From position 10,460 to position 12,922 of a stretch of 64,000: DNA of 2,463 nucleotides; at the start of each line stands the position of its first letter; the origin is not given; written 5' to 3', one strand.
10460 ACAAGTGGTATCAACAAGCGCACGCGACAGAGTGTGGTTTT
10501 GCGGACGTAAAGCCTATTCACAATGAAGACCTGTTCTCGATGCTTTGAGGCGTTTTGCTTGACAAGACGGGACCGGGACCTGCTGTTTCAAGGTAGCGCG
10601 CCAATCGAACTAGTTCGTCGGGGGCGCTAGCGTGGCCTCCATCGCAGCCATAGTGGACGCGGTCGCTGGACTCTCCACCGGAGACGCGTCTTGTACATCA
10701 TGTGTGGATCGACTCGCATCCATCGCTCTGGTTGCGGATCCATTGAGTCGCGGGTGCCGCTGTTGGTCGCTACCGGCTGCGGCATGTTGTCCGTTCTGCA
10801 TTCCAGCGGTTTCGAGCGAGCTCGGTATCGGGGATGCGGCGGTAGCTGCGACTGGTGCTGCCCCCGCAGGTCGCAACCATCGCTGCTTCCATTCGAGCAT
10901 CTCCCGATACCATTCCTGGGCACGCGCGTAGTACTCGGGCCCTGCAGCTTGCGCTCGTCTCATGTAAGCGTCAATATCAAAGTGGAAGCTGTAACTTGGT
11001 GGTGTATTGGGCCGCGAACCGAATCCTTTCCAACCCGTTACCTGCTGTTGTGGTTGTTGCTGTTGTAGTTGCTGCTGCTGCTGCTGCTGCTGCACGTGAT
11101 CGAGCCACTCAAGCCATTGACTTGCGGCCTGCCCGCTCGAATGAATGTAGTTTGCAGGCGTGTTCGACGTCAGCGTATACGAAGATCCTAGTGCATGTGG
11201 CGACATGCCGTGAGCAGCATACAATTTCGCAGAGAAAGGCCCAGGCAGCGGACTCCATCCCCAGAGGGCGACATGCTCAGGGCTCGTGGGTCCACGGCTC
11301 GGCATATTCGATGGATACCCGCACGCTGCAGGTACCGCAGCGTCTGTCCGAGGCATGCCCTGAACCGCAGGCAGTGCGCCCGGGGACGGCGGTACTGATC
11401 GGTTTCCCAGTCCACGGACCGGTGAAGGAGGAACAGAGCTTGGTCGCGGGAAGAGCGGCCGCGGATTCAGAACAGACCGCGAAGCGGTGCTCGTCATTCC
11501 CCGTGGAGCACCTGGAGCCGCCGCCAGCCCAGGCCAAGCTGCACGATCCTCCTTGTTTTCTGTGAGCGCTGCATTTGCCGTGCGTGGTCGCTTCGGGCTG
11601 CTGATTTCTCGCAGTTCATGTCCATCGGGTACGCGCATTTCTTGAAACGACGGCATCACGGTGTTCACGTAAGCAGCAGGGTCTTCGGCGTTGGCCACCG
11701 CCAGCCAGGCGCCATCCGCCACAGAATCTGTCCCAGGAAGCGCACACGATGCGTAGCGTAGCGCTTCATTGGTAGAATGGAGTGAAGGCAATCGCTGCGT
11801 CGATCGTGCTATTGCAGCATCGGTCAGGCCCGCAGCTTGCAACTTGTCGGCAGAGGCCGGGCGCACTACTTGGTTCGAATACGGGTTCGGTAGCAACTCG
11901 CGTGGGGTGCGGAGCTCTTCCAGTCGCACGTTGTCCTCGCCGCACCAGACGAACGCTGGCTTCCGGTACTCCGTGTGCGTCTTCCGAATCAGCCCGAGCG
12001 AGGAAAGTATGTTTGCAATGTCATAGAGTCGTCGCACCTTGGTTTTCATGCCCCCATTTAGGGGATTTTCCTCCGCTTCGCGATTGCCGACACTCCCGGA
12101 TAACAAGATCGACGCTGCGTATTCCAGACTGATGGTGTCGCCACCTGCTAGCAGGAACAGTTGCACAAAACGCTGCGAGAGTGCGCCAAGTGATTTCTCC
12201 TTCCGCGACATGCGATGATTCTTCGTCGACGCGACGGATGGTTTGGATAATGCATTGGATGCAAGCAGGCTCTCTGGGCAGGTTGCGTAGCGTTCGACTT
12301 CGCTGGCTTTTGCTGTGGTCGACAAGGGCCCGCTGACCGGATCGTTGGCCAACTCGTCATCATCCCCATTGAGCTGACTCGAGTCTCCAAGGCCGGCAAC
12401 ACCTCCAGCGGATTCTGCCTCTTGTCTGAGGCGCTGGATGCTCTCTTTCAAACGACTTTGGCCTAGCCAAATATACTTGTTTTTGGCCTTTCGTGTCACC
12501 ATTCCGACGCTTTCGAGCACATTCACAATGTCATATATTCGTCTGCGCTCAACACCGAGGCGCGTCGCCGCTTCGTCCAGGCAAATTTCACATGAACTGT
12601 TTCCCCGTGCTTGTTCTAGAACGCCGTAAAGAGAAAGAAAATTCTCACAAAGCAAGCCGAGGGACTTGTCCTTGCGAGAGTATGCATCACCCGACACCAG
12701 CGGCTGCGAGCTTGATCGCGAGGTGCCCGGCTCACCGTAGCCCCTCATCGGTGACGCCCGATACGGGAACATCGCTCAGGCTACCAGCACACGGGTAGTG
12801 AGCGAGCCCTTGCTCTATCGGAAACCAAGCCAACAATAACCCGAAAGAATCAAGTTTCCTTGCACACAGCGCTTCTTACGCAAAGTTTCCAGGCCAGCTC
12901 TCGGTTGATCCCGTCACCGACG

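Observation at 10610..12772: Atypical (dual DNA-binding-domain) E2F in a compact, intron-poor genome, with a polyQ tail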

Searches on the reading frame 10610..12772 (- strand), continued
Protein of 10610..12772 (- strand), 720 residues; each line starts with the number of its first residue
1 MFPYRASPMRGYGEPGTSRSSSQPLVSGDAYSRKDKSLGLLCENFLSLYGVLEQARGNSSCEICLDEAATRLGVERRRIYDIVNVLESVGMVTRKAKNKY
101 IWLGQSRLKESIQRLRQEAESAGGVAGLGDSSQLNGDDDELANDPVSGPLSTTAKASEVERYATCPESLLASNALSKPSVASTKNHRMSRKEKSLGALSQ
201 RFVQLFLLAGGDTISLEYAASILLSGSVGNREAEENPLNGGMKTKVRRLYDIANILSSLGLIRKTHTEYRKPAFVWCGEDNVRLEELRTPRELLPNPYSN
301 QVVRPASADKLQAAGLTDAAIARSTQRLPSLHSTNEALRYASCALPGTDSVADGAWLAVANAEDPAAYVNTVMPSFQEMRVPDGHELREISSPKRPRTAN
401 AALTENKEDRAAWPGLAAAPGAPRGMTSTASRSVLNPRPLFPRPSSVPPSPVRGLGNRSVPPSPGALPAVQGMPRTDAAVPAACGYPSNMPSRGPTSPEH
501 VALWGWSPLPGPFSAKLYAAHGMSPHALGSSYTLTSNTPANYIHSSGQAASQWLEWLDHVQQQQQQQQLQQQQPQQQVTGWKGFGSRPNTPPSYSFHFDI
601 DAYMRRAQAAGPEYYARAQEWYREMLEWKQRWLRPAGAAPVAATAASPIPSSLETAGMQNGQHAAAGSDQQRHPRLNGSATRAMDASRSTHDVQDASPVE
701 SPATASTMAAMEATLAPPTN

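Call 6: list_cluster_members(proteins=[window:10610-12772:-, window:8120-10510:+])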
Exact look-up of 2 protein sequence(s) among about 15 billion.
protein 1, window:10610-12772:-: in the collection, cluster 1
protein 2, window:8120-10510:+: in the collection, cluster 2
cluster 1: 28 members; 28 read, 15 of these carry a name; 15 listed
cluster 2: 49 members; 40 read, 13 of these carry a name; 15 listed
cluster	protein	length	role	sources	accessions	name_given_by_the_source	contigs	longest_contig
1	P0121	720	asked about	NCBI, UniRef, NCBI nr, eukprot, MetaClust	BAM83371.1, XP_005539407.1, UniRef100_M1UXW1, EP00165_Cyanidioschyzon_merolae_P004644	transcription factor E2F [Cyanidioschyzon merolae strain 10D] | Transcription factor E2F n=1 Tax=Cyanidioschyzon merolae (strain NIES-3377 / 10D) ... | XP_005539407.1 transcription factor E2F [Cyanidioschyzon merolae strain 10D]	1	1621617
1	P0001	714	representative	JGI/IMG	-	hypothetical protein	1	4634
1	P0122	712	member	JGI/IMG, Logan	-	hypothetical protein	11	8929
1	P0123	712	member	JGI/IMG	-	hypothetical protein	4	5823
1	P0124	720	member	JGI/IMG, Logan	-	hypothetical protein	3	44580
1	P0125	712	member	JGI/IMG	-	hypothetical protein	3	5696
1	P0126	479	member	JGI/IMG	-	hypothetical protein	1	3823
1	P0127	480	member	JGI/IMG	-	hypothetical protein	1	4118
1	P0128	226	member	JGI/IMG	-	transcription factor E2F7/8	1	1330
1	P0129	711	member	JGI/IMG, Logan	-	hypothetical protein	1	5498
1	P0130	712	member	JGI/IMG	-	hypothetical protein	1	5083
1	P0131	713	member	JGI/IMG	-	hypothetical protein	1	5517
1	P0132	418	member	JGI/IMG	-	hypothetical protein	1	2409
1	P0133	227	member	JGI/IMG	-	transcription factor E2F7/8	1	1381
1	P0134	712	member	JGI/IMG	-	hypothetical protein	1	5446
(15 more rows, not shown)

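Call 33: find_encoding_contigs(protein=P0002, flank=6000, max_places=2)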
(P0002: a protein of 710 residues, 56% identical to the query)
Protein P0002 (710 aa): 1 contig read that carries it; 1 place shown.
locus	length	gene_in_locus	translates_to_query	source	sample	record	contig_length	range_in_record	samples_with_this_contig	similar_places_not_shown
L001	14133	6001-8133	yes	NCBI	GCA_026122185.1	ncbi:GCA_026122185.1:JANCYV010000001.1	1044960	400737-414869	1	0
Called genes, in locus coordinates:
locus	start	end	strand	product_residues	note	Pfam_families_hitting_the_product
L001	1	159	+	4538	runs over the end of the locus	-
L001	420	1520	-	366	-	PF02542:YgbB, PF01503:PRA-PH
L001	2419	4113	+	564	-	PF02874:ATP-synt_ab_N, PF00006:ATP-synt_ab, PF00306:ATP-synt_ab_C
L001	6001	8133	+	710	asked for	PF02319:WHD_E2F_TDP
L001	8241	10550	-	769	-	PF04000:Sas10_Utp3, PF09368:Sas10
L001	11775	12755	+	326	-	PF01398:JAB, PF13012:MitMem_reg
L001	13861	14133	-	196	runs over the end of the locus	PF01754:zf-A20, PF01428:zf-AN1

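Call 40: find_encoding_contigs(protein=P0004, flank=5000, max_places=2)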
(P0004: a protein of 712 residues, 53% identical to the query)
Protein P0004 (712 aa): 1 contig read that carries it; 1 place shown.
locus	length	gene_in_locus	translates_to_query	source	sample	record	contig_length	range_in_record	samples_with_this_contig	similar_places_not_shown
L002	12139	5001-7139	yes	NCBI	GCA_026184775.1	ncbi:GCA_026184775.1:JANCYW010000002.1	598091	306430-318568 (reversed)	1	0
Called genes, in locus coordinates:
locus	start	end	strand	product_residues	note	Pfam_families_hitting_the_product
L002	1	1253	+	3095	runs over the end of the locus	PF12624:VPS13_N, PF25036:VPS13_VAB (weak)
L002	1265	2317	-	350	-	PF02542:YgbB, PF01503:PRA-PH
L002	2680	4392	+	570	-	PF02874:ATP-synt_ab_N, PF00006:ATP-synt_ab, PF00306:ATP-synt_ab_C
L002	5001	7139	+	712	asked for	PF02319:WHD_E2F_TDP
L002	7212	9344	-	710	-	PF04000:Sas10_Utp3, PF09368:Sas10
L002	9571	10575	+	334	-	PF01398:JAB, PF13012:MitMem_reg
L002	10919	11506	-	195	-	PF01754:zf-A20, PF01428:zf-AN1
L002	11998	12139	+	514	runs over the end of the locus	PF06068:TIP49, PF01078:Mg_chelatase (faint), PF05496:RuvB_N (faint), PF13191:AAA_16 (faint), PF03796:DnaB_C (weak), PF00004:AAA (weak), PF13401:AAA_22 (faint), PF17856:TIP49_C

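Call 63: find_encoding_contigs(protein=P0001, flank=3000, max_places=3)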
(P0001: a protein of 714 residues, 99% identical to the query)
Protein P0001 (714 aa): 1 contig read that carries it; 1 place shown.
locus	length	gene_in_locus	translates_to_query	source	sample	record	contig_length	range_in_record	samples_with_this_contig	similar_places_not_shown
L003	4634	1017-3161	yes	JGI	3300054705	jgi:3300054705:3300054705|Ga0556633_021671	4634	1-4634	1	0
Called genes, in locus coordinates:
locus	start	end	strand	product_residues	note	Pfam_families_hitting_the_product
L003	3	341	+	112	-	?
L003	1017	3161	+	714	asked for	PF02319:WHD_E2F_TDP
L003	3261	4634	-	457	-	?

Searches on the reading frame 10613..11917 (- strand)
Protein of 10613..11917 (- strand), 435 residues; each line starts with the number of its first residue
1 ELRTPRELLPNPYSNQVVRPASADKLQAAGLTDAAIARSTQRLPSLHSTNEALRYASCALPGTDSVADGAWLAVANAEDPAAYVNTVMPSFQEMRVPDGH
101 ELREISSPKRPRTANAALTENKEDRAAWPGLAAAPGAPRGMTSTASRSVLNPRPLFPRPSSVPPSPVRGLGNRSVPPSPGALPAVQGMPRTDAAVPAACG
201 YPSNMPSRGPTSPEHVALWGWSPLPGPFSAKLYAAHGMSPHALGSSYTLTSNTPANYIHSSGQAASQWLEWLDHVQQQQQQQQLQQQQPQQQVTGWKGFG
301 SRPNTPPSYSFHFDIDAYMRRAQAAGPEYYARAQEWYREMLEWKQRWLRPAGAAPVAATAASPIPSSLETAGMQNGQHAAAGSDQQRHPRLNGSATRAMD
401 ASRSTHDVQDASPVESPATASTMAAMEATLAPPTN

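Call 50: search_protein_families(library=pfam, proteins=[window:10613-11917:-], max_evalue=10)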
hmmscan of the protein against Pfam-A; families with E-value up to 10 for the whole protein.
window:10613-11917:- (435 aa): 3 families
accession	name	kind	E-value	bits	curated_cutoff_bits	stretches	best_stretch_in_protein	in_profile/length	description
PF05965.19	FYRC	-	0.015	15.9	21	1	255-300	12-57/84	F/Y rich C-terminus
PF11593.13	Med3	-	0.015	15.1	29.3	1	243-294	319-365/398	Mediator complex subunit 3 fungal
PF17940.6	TetR_C_31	-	1.9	9.1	27.4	1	326-360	37-71/107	Tetracyclin repressor-like, C-terminal domain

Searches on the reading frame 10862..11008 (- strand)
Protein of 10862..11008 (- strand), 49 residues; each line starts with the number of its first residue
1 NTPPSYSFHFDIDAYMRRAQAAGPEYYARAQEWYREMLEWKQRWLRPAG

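Call 49: search_solved_structures(query=A5, max_evalue=10, show_alignments=2)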
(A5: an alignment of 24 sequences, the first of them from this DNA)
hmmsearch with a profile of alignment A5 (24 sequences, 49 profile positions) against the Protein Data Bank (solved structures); distinct sequences matched with E-value up to 10: 3.
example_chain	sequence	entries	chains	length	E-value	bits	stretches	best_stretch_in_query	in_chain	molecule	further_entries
1vbr_A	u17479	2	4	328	0.93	12.4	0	23-36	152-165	endo-1,4-beta-xylanase B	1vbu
3niy_A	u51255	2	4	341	1.5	11.7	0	23-36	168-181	Endo-1,4-beta-xylanase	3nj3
7x8v_A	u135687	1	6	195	4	10.3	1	23-39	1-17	Os01g0156300 protein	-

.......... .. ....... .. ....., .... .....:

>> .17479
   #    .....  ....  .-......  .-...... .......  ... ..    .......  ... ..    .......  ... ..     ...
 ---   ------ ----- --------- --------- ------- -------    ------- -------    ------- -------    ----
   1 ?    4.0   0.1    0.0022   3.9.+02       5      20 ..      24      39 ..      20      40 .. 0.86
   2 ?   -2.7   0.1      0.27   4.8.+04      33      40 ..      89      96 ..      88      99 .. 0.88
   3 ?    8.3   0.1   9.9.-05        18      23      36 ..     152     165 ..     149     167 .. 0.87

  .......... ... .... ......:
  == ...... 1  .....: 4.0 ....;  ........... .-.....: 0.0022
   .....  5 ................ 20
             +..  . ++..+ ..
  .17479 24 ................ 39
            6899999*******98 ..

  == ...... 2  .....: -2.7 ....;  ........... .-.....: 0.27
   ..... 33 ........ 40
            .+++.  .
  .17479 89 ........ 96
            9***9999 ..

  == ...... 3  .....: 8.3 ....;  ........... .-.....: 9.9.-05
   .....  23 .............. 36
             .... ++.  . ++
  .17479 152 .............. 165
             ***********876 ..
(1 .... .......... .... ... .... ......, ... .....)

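Call 55: search_protein_representatives(alignment_id=A5)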
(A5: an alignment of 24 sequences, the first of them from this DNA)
Query: 24 sequences, 49 profile positions. Proteins with E-value up to 0.001 (for the whole library): 59; up to 1e-10: 45; up to 1e-30: 0. The best 59 are listed.
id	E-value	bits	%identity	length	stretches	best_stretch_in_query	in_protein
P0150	1.4e-16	75.9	-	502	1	3-49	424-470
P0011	2.9e-16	74.9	-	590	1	2-47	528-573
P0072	2.9e-16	74.8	-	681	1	4-49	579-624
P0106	4.8e-16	74.1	-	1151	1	3-49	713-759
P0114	7.9e-16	73.5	-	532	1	2-47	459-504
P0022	9.9e-16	73.1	-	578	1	2-49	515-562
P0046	1.5e-15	72.5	-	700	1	3-48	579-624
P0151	2.1e-15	72.1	-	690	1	6-48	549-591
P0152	2.8e-15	71.7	-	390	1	2-48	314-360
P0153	4.5e-15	71.0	-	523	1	3-48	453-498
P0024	1.7e-14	69.2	-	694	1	3-48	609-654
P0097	1.8e-14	69.1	-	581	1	2-48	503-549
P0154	2.0e-14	69.0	-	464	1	3-47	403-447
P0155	2.3e-14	68.8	-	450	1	3-48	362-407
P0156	2.4e-14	68.7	-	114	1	3-48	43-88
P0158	4.5e-14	67.8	-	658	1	4-47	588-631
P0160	7.9e-14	67.0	-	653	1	5-47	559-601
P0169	2.4e-12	62.3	-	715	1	4-48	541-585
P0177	1.4e-11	59.8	-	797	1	2-48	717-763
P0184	7.8e-09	51.1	-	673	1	3-48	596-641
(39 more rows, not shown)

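Call 57: list_cluster_members(proteins=[P0150, P0151, P0153, P0158, P0160, P0169, P0177, P0184, P0106, P0072])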
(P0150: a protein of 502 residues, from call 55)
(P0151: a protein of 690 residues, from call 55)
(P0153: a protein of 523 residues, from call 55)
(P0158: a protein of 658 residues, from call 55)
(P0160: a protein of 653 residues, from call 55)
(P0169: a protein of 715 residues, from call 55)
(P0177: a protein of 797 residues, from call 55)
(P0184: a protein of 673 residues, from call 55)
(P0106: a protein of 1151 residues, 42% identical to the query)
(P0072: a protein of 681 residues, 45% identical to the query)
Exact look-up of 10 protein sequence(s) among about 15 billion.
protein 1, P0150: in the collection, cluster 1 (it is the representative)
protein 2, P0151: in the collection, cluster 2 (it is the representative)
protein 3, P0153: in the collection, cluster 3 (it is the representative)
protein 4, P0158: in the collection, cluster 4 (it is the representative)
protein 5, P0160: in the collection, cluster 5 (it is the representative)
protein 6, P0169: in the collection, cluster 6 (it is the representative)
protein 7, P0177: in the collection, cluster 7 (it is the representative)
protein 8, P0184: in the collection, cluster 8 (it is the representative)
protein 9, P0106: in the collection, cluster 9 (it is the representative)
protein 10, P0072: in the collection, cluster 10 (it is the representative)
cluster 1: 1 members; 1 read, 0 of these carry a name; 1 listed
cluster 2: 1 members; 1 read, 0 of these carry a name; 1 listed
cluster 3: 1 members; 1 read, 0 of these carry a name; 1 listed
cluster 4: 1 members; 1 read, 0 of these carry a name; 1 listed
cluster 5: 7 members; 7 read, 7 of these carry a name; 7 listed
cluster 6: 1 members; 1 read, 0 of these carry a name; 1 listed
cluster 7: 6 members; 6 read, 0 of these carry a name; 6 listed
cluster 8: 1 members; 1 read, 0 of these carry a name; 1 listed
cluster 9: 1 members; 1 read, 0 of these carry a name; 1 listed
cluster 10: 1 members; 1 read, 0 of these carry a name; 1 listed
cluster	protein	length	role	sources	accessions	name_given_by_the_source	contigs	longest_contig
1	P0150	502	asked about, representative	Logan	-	-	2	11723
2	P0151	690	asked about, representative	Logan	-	-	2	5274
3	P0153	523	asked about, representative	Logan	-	-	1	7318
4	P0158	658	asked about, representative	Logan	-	-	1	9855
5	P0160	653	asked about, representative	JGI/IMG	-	hypothetical protein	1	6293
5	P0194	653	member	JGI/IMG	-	hypothetical protein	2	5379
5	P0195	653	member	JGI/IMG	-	hypothetical protein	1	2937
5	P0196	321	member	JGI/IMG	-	hypothetical protein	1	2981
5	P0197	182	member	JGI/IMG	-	hypothetical protein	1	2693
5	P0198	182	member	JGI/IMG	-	hypothetical protein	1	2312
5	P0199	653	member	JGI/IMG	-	hypothetical protein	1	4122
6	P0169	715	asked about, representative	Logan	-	-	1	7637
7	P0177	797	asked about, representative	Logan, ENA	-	-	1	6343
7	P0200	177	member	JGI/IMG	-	-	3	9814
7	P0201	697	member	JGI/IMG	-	-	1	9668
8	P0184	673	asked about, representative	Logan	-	-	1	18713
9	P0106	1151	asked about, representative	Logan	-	-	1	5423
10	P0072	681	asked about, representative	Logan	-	-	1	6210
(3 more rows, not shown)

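Call 58: search_protein_families(library=pfam, alignment_id=A6, max_evalue=0.001)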
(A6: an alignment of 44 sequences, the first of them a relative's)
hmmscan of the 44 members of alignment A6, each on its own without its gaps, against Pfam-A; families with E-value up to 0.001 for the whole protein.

A. member 1, P0150 (502 aa): 1 family
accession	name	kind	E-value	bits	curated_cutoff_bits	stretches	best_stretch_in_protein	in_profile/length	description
PF02319.26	E2F_TDP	-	7.3e-18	64.5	25.7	1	77-169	1-65/65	E2F/DP family winged-helix DNA-binding domain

B. families by the number of members that match (of 44 scanned): 2 families
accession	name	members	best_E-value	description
PF02319.26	E2F_TDP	33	3e-40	E2F/DP family winged-helix DNA-binding domain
PF01978.25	TrmB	5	0.00011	Sugar-specific transcriptional regulator TrmB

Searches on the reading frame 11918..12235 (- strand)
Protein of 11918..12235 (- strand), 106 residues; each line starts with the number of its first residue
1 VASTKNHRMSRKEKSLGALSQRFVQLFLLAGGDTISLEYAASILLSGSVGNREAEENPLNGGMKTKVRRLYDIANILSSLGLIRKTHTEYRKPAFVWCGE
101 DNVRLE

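Call 50: search_protein_families(library=pfam, proteins=[window:11918-12235:-], max_evalue=10)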
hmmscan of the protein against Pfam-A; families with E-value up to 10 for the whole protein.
window:11918-12235:- (106 aa): 1 family
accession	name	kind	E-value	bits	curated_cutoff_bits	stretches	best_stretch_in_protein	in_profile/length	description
PF02319.26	E2F_TDP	-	2.8e-18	65.9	25.7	1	12-99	1-65/65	E2F/DP family winged-helix DNA-binding domain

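Call 60: search_solved_structures(query=window:11918-12235:-, max_evalue=10, show_alignments=0)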
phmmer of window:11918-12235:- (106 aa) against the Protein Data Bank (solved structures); distinct sequences matched with E-value up to 10: 3.
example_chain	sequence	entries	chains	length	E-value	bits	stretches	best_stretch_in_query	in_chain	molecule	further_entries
4yo2_A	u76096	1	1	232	2e-21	79.2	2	10-89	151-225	Transcription factor E2F8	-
1cf7_A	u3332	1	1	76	1.2e-05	28.7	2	67-86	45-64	PROTEIN (TRANSCRIPTION FACTOR E2F-4)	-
1jh3_A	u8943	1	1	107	0.76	13.2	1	24-82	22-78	TYROSYL-TRNA SYNTHETASE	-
